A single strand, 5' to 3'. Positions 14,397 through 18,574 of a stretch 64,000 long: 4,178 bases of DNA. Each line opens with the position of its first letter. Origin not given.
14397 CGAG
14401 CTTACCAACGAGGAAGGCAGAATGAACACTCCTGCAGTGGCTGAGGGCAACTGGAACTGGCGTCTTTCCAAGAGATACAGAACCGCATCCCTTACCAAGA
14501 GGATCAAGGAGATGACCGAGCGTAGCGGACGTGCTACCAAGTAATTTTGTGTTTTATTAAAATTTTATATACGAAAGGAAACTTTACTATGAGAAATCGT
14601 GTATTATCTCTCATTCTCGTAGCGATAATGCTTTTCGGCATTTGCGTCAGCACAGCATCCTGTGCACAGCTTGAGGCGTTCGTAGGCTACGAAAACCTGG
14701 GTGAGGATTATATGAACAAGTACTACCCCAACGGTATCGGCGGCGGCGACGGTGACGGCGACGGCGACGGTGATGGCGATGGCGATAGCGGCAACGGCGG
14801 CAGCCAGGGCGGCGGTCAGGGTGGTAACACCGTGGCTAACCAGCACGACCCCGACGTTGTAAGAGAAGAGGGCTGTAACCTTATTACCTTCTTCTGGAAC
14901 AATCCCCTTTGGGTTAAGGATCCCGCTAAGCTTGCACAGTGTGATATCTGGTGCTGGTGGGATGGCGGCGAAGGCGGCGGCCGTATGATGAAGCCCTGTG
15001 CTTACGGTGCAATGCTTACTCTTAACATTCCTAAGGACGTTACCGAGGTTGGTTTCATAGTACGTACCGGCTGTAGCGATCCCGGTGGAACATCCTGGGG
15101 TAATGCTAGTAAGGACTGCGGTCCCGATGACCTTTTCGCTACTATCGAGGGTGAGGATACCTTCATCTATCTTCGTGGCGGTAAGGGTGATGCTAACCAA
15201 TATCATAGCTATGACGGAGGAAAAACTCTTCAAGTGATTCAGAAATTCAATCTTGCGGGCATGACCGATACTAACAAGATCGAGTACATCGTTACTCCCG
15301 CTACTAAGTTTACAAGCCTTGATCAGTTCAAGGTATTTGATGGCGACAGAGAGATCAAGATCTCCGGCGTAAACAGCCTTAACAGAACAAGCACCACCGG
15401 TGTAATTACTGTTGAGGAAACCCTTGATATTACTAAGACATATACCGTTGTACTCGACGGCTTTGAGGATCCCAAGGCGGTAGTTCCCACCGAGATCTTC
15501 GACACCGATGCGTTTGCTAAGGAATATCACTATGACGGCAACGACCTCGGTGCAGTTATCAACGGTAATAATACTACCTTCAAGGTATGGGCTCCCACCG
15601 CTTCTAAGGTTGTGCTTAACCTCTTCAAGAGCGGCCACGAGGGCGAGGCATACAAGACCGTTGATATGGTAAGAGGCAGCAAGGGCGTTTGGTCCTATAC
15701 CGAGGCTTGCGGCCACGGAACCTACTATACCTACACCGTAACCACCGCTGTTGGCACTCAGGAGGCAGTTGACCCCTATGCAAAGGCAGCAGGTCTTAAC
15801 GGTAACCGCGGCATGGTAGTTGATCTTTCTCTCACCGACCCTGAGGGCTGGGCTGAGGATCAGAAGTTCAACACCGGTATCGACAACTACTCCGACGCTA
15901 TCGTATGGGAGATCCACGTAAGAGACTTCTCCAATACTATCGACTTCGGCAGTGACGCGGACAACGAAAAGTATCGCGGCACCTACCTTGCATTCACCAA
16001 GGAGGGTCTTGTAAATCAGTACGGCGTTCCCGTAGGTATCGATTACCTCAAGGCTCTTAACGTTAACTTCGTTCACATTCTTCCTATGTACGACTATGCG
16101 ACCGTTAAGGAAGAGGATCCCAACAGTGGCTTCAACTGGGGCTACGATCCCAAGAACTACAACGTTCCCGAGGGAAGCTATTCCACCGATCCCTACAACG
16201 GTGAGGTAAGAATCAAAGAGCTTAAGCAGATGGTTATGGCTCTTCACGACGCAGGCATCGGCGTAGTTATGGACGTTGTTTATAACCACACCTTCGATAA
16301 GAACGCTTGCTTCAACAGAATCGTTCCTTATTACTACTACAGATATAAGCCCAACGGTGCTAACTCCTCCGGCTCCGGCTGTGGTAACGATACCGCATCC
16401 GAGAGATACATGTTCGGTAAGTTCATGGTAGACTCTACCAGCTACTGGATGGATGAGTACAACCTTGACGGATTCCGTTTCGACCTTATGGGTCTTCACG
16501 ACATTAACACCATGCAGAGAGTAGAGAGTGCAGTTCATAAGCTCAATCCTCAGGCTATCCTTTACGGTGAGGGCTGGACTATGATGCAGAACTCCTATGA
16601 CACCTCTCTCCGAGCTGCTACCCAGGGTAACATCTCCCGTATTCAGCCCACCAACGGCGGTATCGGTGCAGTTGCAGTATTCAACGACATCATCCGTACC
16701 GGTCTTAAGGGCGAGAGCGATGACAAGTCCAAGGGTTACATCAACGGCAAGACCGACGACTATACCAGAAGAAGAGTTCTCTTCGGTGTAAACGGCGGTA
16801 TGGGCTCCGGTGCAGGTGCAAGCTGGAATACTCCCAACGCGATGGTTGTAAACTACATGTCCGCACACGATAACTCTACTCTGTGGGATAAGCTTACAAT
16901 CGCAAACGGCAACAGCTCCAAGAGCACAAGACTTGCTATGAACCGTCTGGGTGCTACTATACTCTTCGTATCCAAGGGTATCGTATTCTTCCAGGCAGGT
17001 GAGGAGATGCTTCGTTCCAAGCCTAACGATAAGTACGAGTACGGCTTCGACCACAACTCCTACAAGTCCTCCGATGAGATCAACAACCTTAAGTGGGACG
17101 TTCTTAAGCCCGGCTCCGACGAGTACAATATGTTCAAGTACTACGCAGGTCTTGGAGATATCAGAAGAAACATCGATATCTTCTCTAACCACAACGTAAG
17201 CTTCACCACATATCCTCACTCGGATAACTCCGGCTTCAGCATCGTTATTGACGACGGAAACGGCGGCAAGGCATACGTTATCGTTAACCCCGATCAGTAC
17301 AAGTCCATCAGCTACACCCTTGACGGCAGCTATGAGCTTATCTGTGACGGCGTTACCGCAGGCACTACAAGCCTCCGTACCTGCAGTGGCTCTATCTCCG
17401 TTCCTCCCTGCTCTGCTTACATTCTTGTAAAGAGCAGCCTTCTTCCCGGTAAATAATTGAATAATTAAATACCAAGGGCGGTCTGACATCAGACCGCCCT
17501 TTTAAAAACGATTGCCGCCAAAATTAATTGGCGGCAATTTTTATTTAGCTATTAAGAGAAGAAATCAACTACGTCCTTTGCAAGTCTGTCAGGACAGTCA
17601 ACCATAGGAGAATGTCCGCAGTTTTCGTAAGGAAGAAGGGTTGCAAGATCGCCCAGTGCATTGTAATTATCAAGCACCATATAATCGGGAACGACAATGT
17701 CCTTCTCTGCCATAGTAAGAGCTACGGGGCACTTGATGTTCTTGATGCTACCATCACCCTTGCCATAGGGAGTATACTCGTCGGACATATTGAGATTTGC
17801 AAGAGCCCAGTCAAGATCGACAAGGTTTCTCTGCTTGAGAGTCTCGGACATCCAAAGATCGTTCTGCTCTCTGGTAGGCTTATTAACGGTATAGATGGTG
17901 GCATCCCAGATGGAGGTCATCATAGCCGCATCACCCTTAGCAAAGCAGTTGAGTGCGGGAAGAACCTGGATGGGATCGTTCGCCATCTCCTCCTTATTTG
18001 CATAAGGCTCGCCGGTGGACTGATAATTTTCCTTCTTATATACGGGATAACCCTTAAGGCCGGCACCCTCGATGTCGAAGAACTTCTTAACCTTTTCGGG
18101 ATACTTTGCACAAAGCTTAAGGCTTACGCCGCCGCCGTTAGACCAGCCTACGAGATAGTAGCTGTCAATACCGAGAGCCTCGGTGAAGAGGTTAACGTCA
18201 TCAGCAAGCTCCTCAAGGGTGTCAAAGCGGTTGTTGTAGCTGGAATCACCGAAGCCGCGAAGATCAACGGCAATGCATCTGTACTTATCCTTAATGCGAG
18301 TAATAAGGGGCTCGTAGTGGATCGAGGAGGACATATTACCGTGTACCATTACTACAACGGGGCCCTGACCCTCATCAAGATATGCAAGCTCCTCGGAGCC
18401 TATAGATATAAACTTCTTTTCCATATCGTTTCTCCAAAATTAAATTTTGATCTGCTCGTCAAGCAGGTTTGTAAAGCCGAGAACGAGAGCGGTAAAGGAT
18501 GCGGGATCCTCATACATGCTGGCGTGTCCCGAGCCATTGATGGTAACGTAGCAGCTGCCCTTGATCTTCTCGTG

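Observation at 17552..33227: Fifteen co-directional genes joining an all-(R)-stereochemistry C4 acyl-CoA module to a Liv-type ABC importer, a CoA-transferase and two esterases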

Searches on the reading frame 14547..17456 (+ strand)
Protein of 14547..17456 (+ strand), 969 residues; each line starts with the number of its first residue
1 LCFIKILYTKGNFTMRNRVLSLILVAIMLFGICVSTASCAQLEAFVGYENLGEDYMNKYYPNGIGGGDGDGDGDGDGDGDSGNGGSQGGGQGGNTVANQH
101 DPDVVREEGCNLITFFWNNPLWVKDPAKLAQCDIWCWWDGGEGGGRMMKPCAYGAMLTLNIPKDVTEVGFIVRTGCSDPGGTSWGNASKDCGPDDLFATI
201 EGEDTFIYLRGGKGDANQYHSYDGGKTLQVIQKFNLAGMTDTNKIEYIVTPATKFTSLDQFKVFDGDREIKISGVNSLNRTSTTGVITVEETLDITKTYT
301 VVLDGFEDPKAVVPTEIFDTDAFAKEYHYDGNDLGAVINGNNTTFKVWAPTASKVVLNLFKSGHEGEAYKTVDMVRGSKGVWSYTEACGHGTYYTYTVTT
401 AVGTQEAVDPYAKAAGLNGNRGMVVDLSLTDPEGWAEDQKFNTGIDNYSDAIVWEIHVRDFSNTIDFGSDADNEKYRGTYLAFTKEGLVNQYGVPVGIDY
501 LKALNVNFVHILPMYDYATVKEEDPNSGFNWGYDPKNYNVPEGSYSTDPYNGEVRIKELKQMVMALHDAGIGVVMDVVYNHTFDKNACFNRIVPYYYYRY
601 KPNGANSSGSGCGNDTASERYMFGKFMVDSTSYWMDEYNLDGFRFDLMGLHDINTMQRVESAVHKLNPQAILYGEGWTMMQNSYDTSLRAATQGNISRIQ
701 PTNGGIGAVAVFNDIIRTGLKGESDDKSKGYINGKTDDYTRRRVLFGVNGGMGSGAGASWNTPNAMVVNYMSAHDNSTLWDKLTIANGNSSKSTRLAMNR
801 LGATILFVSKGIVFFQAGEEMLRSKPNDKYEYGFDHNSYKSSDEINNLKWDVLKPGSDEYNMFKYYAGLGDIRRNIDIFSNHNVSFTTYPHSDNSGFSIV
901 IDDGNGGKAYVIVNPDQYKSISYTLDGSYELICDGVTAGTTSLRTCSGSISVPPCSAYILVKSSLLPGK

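Call 6: search_protein_families(library=ncbifam, proteins=[window:14547-17456:+])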
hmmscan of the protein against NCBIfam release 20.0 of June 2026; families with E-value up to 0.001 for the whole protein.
window:14547-17456:+ (969 aa): 17 families
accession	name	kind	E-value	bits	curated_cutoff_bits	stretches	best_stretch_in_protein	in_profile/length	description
TIGR02104.1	pulA_typeI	equivalog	1.2e-174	581.8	504.5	1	323-937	2-600/605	type I pullulanase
TIGR02103.1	pullul_strch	subfamily_domain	9.5e-111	371.4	697.6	3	527-724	376-569/900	pullulanase-type alpha-1,6-glucosidase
TIGR02102.1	pullulan_Gpos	equivalog_domain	5.7e-73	246.3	1042.25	1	324-826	310-815/1113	pullulanase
TIGR02100.1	glgX_debranch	equivalog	2.4e-41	141.6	640.9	1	434-648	141-343/688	glycogen debranching protein GlgX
NF002983.0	PRK03705.1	equivalog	1.7e-25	89.2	901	1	433-649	136-339/658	glycogen debranching protein GlgX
TIGR02402.1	trehalose_TreZ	equivalog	1.8e-22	79.3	538.8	1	344-648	2-247/545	malto-oligosyltrehalose trehalohydrolase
NF008967.0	PRK12313.1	equivalog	6e-21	74.4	577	1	317-646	14-309/633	1,4-alpha-glucan branching protein GlgB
NF003811.1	PRK05402.1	equivalog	7.3e-17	61.1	741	1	325-646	13-301/619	1,4-alpha-glucan branching protein GlgB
NF011082.0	PRK14510.1-1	equivalog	7.9e-15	53.3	2511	1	447-648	152-342/1410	bifunctional glycogen debranching protein GlgX/4-alpha-glucanotransferase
TIGR01515.1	branching_enzym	equivalog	1e-12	47.4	463.95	1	323-647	10-291/607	1,4-alpha-glucan branching enzyme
NF009221.0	PRK12568.1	equivalog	5.9e-08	31.2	1270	1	342-647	154-424/745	1,4-alpha-glucan branching enzyme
NF011294.0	PRK14706.1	equivalog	2.6e-07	29.3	1284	1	342-648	42-311/642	1,4-alpha-glucan branching enzyme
NF011293.0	PRK14705.1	equivalog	3e-07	28.4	2376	1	341-647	638-905/1224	1,4-alpha-glucan branching enzyme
TIGR02403.1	trehalose_treC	equivalog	5.1e-07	28.7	799.05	1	479-593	14-111/544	alpha,alpha-phosphotrehalase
NF008183.0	PRK10933.1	subfamily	1.7e-05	23.7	535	1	483-590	24-114/551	alpha,alpha-phosphotrehalase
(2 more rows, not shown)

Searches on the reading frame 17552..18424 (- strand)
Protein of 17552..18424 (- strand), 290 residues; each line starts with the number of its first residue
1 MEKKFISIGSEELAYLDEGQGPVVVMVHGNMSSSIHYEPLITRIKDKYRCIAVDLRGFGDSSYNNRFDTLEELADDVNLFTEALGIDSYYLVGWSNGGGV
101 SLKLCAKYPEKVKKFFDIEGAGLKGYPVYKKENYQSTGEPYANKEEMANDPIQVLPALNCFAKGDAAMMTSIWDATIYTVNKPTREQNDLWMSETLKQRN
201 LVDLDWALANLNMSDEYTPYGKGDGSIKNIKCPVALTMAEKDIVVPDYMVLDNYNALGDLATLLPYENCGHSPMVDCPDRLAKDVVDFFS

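Call 4: search_protein_families(library=pfam, proteins=[window:17552-18424:-])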
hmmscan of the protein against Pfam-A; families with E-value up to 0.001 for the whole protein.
window:17552-18424:- (290 aa): 4 families
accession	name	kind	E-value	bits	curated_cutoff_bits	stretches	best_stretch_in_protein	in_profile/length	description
PF00561.26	Abhydrolase_1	-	3.5e-20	73.2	25.8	1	22-115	1-97/245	alpha/beta hydrolase fold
PF12697.13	Abhydrolase_6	-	2.3e-13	51.8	26.3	1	24-283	1-216/217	Alpha/beta hydrolase family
PF12146.15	Hydrolase_4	-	2.6e-13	50.3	27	1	23-114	6-103/239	Serine aminopeptidase, S33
PF00975.26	Thioesterase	-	0.00011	23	26.4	1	24-110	3-89/226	Thioesterase domain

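Call 6: search_protein_families(library=ncbifam, proteins=[window:17552-18424:-])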
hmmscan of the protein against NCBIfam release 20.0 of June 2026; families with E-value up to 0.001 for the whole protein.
window:17552-18424:- (290 aa): 27 families (the best 25 are shown)
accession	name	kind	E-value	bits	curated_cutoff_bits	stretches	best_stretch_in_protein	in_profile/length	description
NF050089.1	i_nPHAscl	equivalog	5.3e-92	307.9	300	1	10-288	6-287/288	intracellular short-chain-length polyhydroxyalkanoate depolymerase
NF002938.0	PRK03592.1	equivalog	2.9e-20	72.8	241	1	2-114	11-123/298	haloalkane dehalogenase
NF011457.0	PRK14875.1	equivalog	4.8e-19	68.5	307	1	3-123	112-234/372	acetoin dehydrogenase dihydrolipoyllysine-residue acetyltransferase subunit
NF002873.0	PRK03204.1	equivalog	6.7e-18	65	466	1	10-113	23-127/286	haloalkane dehalogenase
TIGR03695.1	menH_SHCHC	equivalog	3.5e-16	59.4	208.55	1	21-116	2-100/252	2-succinyl-6-hydroxy-2,4-cyclohexadiene-1-carboxylate synthase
TIGR02427.1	protocat_pcaD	equivalog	4.4e-15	55.8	255.85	1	22-115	14-107/251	3-oxoadipate enol-lactonase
TIGR01738.1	bioH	equivalog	5.7e-15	55.6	206.95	1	19-115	1-93/245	pimeloyl-ACP methyl ester esterase BioH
TIGR03056.1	bchO_mg_che_rel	equivalog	1.2e-14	54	172.55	1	4-121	9-129/278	alpha/beta fold hydrolase BchO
NF051488.1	bifunc_PcaDC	exception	6e-14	52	390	1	20-116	11-107/375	bifunctional 3-oxoadipate enol-lactonase/4-carboxymuconolactone decarboxylase PcaDC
TIGR03611.1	RutD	equivalog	8.5e-14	51.5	238.5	1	18-119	10-112/258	pyrimidine utilization protein D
NF045632.1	hydroxlase_HsaD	equivalog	4.4e-11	42.3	400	1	4-123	15-140/290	4,5:9,10-diseco-3-hydroxy-5,9,17-trioxoandrosta-1(10),2-diene-4-oate hydrolase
TIGR03343.1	biphenyl_bphD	equivalog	3.6e-10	39.5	462.15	1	12-123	21-137/282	2-hydroxy-6-oxo-6-phenylhexa-2,4-dienoate hydrolase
TIGR01250.1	pro_imino_pep_2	subfamily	4e-10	39.7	167.65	1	18-289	22-287/288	proline iminopeptidase-family hydrolase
NF004514.1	PRK05855.1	equivalog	2.9e-09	36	455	1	13-288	12-286/578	SDR family oxidoreductase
NF007954.0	PRK10673.1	equivalog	4.6e-09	35.9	399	1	23-128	18-121/255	esterase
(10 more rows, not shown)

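Call 15: search_solved_structures(query=window:17552-18424:-, max_evalue=0.001)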
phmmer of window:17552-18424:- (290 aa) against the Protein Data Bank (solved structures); distinct sequences matched with E-value up to 0.001: 250 (the best 60 are shown).
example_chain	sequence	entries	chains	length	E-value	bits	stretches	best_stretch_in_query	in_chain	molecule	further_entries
8ynv_A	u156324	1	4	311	1.1e-63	218.9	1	4-288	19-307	poly(3-hydroxybutyrate) depolymerase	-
8ynw_A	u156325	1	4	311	2.8e-63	217.5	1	4-288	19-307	Poly(3-hydroxybutyrate) depolymerase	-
6i8w_A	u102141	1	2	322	4.2e-15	59.4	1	6-135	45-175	Alpha/beta fold hydrolase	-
8zp6_A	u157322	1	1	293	8.8e-14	55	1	8-280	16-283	AB hydrolase-1 domain-containing protein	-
8ooh_A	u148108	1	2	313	1.1e-12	51.4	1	2-112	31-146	Alpha/beta fold hydrolase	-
8ckp_D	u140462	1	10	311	1.2e-12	51.4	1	2-112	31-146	Alpha/beta fold hydrolase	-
26qv_A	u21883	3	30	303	6.3e-12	49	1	4-126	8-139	Mono-ethylhexylphthalate hydrolase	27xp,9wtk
3kxp_A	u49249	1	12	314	7e-12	48.8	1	6-117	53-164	Alpha-(N-acetylaminomethylene)succinic acid hydrolase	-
7dq9_A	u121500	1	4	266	1.6e-11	47.6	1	3-112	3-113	Predicted hydrolases or acyltransferases (Alpha/beta hydrolase superfamily)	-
4g5x_A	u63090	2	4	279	2.2e-11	47.2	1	17-111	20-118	Alpha/beta hydrolase fold protein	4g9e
6y9g_A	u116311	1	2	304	2.4e-11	47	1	2-119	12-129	Ancestral haloalkane dehalogenase AncHLD5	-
4g8c_A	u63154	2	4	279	2.8e-11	46.8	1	17-111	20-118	Alpha/beta hydrolase fold protein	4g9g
5ng7_A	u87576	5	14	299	3.5e-11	46.5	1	4-288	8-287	epoxide hydrolase | Alpha/beta epoxide hydrolase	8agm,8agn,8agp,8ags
9c2g_A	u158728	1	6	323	7.4e-11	45.4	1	12-283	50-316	Isobutylene epoxide hydrolase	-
4g8b_A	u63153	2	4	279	7.8e-11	45.4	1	17-111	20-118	Alpha/beta hydrolase fold protein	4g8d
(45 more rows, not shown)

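Call 34: search_solved_structures(query=window:17552-18424:-, max_evalue=1e-30, show_alignments=1)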
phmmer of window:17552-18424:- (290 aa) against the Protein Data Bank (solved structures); distinct sequences matched with E-value up to 1e-30: 2.
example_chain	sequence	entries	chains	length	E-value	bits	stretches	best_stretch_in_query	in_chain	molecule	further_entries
8ynv_A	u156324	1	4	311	1.1e-63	218.9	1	4-288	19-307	poly(3-hydroxybutyrate) depolymerase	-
8ynw_A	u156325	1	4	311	2.8e-63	217.5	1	4-288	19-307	Poly(3-hydroxybutyrate) depolymerase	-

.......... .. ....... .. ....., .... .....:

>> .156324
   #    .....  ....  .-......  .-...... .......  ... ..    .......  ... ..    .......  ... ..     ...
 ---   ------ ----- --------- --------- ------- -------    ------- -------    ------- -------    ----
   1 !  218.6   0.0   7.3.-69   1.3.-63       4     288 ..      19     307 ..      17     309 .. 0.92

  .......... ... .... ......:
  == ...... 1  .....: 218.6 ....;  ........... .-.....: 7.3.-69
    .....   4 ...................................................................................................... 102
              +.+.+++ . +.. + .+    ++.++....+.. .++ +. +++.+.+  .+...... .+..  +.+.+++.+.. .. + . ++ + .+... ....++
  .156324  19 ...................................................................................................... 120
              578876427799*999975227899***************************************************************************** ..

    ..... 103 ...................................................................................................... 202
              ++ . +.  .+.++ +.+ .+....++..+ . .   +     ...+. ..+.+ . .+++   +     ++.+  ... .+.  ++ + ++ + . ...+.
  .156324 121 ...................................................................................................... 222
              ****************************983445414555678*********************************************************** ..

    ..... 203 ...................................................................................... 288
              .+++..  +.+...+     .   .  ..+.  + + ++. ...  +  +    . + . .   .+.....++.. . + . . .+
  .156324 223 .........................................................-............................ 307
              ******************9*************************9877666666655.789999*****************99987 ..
